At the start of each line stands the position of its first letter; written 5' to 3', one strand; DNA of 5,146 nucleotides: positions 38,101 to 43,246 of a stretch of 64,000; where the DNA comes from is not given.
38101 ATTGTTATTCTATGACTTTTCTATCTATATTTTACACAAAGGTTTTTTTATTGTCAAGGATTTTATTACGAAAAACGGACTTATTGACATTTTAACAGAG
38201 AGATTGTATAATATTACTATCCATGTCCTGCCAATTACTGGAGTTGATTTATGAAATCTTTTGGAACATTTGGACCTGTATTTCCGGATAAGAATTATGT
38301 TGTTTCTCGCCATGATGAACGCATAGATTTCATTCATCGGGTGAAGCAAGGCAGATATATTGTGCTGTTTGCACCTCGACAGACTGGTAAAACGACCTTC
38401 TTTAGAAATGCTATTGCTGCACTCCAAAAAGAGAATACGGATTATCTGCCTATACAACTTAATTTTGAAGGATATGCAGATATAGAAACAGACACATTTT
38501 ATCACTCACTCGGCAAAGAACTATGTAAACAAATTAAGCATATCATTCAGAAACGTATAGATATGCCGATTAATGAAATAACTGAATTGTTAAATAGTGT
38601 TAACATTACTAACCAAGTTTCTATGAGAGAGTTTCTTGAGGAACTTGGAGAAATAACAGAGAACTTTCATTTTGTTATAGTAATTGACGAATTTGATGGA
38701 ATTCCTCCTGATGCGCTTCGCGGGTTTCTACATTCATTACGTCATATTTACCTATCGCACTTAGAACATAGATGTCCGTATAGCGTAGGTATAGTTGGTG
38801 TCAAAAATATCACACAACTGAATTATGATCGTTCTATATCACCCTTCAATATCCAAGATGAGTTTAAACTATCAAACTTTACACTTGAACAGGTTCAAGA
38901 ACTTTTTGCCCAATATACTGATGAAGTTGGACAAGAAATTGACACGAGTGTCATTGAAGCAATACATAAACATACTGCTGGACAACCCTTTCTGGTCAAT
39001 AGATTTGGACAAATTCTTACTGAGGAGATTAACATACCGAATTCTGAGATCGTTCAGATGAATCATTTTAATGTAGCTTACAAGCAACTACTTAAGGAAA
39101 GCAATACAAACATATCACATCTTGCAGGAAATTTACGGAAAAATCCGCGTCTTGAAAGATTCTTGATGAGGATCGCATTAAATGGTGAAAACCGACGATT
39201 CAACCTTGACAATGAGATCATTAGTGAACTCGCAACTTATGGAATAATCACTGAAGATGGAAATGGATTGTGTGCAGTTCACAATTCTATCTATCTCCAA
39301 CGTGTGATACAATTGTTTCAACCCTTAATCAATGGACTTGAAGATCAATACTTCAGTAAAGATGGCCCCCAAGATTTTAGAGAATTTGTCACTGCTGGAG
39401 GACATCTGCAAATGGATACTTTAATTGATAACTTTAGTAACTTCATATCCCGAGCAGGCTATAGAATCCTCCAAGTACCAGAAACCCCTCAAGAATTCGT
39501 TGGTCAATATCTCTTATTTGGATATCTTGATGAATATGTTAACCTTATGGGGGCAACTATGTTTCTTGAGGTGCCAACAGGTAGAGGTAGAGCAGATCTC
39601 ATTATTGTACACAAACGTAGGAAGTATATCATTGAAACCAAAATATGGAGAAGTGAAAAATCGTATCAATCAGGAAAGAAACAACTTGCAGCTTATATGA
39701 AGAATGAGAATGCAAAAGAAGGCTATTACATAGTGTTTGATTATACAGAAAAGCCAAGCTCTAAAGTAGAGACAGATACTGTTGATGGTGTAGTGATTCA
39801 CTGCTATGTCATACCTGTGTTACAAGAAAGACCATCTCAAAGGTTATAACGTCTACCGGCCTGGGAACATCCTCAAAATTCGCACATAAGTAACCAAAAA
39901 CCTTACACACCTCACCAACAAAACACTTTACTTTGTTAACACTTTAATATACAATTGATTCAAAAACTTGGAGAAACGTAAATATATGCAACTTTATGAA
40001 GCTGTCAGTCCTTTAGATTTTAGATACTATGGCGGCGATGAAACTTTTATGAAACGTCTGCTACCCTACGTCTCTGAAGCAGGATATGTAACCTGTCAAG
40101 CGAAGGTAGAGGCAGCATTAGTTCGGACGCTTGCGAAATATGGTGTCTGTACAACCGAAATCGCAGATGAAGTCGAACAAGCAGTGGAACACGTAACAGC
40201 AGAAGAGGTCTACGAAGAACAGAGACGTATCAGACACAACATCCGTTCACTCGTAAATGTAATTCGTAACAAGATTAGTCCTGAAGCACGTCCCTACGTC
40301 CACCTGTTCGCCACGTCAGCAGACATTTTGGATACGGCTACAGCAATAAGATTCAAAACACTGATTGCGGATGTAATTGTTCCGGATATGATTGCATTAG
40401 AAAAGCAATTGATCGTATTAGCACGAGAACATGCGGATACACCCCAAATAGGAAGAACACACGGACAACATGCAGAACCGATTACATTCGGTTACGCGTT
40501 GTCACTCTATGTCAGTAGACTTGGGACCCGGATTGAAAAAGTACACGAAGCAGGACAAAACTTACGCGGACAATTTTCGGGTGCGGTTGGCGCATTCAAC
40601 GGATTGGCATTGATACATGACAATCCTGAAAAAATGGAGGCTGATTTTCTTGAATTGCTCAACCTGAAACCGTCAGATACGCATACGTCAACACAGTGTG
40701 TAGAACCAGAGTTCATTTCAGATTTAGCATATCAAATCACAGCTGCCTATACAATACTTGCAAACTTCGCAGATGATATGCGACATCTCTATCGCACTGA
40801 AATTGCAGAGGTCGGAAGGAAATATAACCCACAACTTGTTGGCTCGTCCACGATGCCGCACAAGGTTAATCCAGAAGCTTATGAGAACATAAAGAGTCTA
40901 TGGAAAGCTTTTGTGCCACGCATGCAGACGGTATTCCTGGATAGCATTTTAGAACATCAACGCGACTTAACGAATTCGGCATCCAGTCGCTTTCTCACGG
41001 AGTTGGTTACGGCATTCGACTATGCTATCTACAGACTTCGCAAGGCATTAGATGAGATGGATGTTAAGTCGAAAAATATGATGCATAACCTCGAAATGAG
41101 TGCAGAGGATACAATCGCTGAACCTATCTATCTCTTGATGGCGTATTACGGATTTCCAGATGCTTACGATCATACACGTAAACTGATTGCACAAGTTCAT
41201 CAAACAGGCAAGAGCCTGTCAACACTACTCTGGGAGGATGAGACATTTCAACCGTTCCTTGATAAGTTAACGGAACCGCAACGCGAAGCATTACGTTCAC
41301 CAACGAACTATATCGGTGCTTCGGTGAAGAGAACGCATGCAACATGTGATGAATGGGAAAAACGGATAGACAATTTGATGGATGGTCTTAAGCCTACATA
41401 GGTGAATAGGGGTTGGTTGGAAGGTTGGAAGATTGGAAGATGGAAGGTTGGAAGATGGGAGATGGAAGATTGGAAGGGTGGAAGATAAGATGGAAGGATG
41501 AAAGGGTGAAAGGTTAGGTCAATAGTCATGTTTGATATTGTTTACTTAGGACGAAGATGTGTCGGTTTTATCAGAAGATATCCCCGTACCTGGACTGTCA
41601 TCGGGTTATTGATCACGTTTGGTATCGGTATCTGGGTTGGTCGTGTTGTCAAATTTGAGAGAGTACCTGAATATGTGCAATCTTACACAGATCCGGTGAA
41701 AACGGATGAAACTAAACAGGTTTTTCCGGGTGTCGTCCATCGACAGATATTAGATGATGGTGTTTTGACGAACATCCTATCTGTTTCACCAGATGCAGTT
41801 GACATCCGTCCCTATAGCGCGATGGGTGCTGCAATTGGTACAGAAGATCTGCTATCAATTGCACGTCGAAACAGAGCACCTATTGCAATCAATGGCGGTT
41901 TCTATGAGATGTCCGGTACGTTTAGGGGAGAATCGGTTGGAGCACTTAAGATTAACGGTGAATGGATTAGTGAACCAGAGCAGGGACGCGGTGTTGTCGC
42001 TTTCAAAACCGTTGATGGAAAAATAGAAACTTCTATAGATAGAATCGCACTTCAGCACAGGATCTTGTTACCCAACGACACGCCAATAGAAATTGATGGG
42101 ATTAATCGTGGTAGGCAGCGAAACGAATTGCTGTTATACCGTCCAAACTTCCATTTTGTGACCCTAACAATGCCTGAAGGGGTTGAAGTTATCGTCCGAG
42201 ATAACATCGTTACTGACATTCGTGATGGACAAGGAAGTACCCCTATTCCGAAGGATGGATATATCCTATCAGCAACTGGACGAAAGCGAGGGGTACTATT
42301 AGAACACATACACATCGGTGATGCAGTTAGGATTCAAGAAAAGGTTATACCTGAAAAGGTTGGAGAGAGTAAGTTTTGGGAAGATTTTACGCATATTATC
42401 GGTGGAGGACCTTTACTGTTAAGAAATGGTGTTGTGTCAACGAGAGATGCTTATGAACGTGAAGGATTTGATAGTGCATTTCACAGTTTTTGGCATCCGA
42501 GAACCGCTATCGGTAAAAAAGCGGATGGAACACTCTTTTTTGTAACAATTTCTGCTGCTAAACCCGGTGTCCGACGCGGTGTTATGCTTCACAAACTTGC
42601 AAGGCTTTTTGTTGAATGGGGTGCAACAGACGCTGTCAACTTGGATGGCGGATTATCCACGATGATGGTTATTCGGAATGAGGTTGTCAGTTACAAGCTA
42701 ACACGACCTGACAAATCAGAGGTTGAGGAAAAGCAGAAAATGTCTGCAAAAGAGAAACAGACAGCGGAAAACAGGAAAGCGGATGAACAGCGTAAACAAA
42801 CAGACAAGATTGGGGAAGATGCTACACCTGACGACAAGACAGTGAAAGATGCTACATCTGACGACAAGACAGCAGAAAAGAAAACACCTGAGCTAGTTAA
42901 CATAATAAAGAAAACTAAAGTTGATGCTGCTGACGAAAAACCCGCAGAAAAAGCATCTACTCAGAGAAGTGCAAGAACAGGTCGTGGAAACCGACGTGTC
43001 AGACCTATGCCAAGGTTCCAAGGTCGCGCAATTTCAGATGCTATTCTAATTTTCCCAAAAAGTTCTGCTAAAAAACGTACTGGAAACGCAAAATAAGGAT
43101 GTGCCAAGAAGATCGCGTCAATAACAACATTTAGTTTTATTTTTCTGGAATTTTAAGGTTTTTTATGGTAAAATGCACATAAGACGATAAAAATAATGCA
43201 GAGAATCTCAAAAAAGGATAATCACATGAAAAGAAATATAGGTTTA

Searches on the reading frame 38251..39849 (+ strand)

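Call 63: search_protein_families(library=pfam, proteins=[window:38251-39849:+], max_evalue=0.001)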
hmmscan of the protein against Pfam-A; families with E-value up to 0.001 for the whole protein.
window:38251-39849:+ (532 aa): 7 families
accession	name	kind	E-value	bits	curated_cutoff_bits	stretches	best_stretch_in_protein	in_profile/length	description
PF14516.12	AAA_35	-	6.1e-18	65.2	27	1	20-341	17-319/331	AAA-like domain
PF13401.12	AAA_22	-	1.2e-06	29.2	27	1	33-188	4-127/130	AAA domain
PF01637.24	ATPase_2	-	0.00018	21.8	33.2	1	33-247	19-220/225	ATPase domain predominantly from Archaea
PF08011.17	PDDEXK_9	-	0.0002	21.7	25.5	1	432-490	17-79/105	PD-(D/E)XK nuclease superfamily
PF24883.2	NPHP3_N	-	0.00036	21.2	24.8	0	31-165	19-148/164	Nephrocystin 3, N-terminal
PF08378.17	NERD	-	0.0005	21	22.1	0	441-474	29-64/111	Nuclease-related domain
PF13191.12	AAA_16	-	0.00087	20.3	32.6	0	26-154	14-147/167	AAA ATPase domain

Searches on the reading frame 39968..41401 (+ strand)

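Call 3: search_protein_families(library=pfam, proteins=[window:39968-41401:+], max_evalue=0.1)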
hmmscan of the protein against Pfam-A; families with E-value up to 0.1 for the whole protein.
window:39968-41401:+ (477 aa): 4 families
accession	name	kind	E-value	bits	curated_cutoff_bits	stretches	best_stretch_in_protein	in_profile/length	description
PF00206.25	Lyase_1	-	3.2e-40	138.9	27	1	15-310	19-305/312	Lyase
PF08328.16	ASL_C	-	1.9e-14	54.2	35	1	330-425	3-97/115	Adenylosuccinate lyase C-terminal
PF10397.14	ADSL_C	-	0.0051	17.5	32.7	1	398-453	21-73/79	Adenylosuccinate lyase C-terminus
PF23856.1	DUF7219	-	0.073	13.2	27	0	303-314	35-46/61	Family of unknown function (DUF7219)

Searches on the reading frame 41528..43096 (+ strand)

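Call 3: search_protein_families(library=pfam, proteins=[window:41528-43096:+], max_evalue=0.1)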
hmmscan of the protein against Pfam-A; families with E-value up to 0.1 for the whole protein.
window:41528-43096:+ (522 aa): 1 family
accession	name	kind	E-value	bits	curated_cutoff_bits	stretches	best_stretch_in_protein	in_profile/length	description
PF09992.14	NAGPA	-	5.7e-31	108.4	25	1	218-398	2-158/169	Phosphodiester glycosidase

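Call 4: search_protein_families(library=ncbifam, proteins=[window:41528-43096:+], max_evalue=0.1)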
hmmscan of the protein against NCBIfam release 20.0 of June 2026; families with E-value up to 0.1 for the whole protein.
window:41528-43096:+ (522 aa): 0 families
